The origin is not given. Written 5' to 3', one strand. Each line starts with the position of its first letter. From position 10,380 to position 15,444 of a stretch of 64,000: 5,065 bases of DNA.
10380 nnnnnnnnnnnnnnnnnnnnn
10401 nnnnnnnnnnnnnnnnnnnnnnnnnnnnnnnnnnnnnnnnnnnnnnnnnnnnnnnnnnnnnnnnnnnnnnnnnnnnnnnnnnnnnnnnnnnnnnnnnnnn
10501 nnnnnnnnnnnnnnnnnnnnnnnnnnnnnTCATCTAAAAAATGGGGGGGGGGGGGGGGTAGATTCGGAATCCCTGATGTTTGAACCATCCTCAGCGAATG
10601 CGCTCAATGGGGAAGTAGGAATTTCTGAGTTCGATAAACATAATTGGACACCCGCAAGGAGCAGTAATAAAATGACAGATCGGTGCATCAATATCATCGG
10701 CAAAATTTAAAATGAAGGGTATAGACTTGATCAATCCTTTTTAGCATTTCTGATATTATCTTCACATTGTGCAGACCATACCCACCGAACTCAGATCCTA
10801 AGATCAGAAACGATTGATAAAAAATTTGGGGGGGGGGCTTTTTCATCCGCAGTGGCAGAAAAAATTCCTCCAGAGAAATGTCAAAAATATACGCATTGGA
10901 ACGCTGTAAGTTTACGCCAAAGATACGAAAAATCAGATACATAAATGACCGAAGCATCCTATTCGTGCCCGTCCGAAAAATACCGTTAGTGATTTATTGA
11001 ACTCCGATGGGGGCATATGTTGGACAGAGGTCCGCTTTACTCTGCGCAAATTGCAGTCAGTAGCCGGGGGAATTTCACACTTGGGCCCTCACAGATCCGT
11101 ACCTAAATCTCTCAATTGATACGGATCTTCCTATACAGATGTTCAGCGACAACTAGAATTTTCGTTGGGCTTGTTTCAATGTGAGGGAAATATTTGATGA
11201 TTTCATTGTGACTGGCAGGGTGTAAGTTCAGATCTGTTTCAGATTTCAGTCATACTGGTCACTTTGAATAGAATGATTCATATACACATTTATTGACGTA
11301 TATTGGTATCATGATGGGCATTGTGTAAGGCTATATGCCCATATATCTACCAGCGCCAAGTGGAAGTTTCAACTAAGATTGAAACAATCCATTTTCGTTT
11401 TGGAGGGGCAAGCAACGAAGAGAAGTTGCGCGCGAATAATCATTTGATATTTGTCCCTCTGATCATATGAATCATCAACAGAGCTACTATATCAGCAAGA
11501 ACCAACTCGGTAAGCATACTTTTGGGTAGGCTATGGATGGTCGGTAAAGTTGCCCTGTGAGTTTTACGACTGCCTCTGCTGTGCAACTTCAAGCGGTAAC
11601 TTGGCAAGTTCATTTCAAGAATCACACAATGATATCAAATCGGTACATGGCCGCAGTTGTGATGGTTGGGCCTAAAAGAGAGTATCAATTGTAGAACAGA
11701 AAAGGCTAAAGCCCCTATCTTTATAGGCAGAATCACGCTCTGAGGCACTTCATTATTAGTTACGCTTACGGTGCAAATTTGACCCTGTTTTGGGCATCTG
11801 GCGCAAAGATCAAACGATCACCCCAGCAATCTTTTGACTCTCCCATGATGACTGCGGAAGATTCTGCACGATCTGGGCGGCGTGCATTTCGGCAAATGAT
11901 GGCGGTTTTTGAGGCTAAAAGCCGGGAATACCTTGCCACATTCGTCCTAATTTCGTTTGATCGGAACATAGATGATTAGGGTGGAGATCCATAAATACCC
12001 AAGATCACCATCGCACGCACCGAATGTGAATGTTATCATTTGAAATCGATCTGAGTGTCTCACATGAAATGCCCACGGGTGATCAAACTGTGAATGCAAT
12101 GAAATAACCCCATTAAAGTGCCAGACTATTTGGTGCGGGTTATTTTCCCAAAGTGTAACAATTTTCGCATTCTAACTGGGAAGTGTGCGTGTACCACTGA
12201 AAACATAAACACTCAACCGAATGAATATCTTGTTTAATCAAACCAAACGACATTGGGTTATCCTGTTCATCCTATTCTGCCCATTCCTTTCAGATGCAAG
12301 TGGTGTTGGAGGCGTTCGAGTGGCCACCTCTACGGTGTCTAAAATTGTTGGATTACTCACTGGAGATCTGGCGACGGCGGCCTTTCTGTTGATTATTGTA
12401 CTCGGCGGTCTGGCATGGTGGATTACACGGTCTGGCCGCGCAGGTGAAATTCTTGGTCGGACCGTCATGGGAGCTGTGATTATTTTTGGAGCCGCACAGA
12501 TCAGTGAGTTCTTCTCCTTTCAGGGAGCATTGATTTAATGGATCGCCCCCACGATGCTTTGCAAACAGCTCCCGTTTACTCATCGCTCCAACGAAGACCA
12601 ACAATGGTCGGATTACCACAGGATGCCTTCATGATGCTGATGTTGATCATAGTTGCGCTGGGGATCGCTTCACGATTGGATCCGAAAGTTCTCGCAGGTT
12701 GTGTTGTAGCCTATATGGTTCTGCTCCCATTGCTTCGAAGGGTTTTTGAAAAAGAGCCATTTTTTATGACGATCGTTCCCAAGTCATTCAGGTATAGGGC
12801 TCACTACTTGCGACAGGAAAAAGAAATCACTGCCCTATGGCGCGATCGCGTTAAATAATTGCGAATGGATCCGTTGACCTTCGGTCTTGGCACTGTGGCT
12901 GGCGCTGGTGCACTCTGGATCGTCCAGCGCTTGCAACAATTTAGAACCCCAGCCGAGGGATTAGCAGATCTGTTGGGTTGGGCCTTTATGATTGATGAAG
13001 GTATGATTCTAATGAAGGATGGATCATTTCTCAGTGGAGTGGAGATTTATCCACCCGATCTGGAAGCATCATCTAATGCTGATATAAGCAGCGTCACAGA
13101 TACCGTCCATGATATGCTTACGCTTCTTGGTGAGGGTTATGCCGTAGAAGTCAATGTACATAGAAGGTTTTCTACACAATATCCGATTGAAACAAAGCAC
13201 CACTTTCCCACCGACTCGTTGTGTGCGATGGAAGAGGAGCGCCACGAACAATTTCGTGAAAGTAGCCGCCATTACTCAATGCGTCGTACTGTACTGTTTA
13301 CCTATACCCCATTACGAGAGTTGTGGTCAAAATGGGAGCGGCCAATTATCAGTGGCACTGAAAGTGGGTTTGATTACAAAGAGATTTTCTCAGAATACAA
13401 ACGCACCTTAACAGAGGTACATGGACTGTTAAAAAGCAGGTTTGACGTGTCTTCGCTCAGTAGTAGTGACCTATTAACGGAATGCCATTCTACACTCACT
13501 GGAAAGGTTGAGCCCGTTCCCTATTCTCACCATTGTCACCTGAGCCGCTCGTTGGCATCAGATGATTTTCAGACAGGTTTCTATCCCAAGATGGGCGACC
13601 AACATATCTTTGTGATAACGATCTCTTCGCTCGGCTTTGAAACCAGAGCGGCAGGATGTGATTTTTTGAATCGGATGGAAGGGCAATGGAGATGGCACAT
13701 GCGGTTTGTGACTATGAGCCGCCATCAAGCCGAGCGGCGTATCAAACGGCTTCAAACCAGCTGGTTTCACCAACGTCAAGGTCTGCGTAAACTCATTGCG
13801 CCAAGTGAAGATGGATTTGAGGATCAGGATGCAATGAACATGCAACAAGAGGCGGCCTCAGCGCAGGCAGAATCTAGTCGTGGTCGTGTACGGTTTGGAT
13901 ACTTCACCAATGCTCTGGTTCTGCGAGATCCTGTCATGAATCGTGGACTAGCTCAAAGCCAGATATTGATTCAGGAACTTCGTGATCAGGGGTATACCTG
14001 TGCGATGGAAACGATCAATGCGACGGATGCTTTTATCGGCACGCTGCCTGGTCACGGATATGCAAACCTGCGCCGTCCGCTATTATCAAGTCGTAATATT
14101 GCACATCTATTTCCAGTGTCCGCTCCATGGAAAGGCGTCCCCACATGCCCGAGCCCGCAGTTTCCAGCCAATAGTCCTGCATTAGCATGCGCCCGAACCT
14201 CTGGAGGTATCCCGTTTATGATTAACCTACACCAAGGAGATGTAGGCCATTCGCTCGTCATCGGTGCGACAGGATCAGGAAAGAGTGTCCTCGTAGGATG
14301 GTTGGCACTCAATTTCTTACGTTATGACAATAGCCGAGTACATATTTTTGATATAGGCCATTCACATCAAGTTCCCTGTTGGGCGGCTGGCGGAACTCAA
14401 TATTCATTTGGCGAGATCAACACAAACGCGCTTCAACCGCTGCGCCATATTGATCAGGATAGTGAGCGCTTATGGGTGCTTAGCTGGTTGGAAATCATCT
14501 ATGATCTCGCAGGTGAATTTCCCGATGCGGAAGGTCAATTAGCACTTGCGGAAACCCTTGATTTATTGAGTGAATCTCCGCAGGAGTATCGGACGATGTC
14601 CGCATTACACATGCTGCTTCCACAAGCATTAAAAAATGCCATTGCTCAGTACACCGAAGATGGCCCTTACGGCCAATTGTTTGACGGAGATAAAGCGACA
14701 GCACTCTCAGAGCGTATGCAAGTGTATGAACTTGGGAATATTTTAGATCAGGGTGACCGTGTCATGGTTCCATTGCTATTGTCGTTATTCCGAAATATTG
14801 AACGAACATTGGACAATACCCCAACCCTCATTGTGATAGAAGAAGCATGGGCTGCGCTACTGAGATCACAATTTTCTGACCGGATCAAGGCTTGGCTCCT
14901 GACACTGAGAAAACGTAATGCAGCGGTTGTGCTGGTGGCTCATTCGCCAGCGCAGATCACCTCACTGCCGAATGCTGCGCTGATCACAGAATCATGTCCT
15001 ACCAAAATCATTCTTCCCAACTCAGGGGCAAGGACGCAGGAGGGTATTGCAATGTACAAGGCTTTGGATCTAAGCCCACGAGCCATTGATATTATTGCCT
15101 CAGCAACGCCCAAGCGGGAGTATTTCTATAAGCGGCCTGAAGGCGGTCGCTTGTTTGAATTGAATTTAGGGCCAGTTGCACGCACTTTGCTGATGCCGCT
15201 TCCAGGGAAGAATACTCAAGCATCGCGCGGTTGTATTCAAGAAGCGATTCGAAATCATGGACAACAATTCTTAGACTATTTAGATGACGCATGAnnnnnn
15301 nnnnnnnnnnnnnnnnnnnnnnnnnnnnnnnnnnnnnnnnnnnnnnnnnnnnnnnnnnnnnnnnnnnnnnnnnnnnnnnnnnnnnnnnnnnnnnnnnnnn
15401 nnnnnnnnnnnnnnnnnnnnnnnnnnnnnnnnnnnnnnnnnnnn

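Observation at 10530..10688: C16 tract uncouples the 2544-aa adhesin from its signal peptide (phase-variation switch, currently OFF)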

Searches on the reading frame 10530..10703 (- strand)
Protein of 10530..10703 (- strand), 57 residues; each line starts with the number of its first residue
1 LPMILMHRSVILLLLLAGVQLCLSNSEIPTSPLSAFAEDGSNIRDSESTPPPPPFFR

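Call 26: find_encoding_contigs(protein=window:10530-10688:-, flank=3000, max_places=10)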
Protein window:10530-10688:- (52 aa): no gene with exactly this product is on record in the collection.

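Call 38: find_encoding_contigs(protein=window:10530-10703:-, flank=2000, max_places=6)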
Protein window:10530-10703:- (57 aa): no gene with exactly this product is on record in the collection.

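Call 40: search_protein_families(library=ncbifam, proteins=[window:10530-10688:-], max_evalue=0.1)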
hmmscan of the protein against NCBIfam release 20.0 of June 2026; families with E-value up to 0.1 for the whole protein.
window:10530-10688:- (52 aa): 0 families

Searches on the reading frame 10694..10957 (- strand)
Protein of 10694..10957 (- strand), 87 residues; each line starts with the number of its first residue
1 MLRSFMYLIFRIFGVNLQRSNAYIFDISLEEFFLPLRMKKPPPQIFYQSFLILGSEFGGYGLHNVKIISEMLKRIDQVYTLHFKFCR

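Call 41: find_encoding_contigs(protein=window:10694-10957:-, flank=600, max_places=10)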
Protein window:10694-10957:- (87 aa): 1 contig read that carries it; 1 place shown.
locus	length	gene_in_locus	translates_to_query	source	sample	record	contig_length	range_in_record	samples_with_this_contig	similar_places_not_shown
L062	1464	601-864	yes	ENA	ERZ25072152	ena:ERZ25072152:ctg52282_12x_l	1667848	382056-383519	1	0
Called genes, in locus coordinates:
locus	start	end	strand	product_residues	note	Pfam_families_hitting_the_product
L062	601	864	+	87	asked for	-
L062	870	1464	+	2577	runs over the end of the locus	PF00754:F5_F8_type_C (faint), PF22633:F5_F8_type_C_2 (faint), PF25059:FN3_DSCAM-DSCAML_C (faint), PF25788:Ig_Rha78A_N (faint), PF00041:fn3 (weak), PF14292:SusE (faint), PF00041:fn3, PF05345:He_PIG, +1 more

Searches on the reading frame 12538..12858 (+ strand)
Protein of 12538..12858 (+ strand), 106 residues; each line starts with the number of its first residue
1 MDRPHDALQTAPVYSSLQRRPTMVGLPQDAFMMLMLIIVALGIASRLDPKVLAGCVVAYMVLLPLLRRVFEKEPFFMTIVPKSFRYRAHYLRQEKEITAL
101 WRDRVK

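Call 27: find_encoding_contigs(protein=window:12538-12858:+, flank=4000, max_places=10)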
Protein window:12538-12858:+ (106 aa): 2 contigs read that carry it; 1 place shown.
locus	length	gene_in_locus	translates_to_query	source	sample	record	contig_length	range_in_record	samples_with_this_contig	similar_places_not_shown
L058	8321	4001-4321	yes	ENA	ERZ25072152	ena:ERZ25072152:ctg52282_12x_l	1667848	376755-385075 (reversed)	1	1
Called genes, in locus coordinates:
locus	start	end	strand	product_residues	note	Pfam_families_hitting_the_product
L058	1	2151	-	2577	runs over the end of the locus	PF00754:F5_F8_type_C (faint), PF22633:F5_F8_type_C_2 (faint), PF25059:FN3_DSCAM-DSCAML_C (faint), PF25788:Ig_Rha78A_N (faint), PF00041:fn3 (weak), PF14292:SusE (faint), PF00041:fn3, PF05345:He_PIG, +1 more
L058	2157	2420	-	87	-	-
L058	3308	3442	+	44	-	-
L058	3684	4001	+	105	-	PF04956:TrbC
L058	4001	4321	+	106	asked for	PF05101:VirB3 (weak)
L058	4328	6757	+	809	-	PF27097:VirB4_TrbE_N, PF03135:CagE_TrbE_VirB (weak), PF19044:P-loop_TraG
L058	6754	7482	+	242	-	-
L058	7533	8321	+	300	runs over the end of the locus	PF04610:TrbL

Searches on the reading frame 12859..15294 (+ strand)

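Call 10: search_protein_families(library=ncbifam, proteins=[window:12859-15294:+], max_evalue=0.00001)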
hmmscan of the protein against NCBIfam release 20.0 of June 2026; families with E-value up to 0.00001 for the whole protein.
window:12859-15294:+ (811 aa): 9 families
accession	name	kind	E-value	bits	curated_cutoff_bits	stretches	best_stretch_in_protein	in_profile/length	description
NF010447.0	PRK13873.1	equivalog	2.3e-173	578.2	1020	1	24-802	3-781/815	conjugal transfer protein TrbE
NF010404.0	PRK13830.1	subfamily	3.5e-146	488.1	810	1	25-778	4-776/818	conjugal transfer protein TrbE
NF010466.0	PRK13891.1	subfamily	1.1e-136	456.9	1322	1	24-777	32-810/852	conjugal transfer protein TrbE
TIGR00929.1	VirB4_CagE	subfamily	7.1e-99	332.1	643.1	1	34-804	7-781/792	VirB4 family type IV secretion/conjugal transfer ATPase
NF010473.0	PRK13898.1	equivalog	5.6e-38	130.5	1050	1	328-757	318-742/801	type IV secretion system ATPase VirB4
NF010427.0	PRK13853.1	equivalog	5.1e-25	87.5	957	1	333-772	303-744/789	type IV secretion system protein VirB4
TIGR02746.1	TraC-F-type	equivalog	3.9e-22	78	567.05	2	589-748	572-735/800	type IV secretion system protein TraC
NF010278.0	PRK13721.1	subfamily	5.8e-10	37.7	1177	0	593-695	624-732/874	type IV secretion system protein TraC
TIGR03783.1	Bac_Flav_CT_G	subfamily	5.8e-09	34.4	261.55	1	592-704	600-715/829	TraG family conjugative transposon ATPase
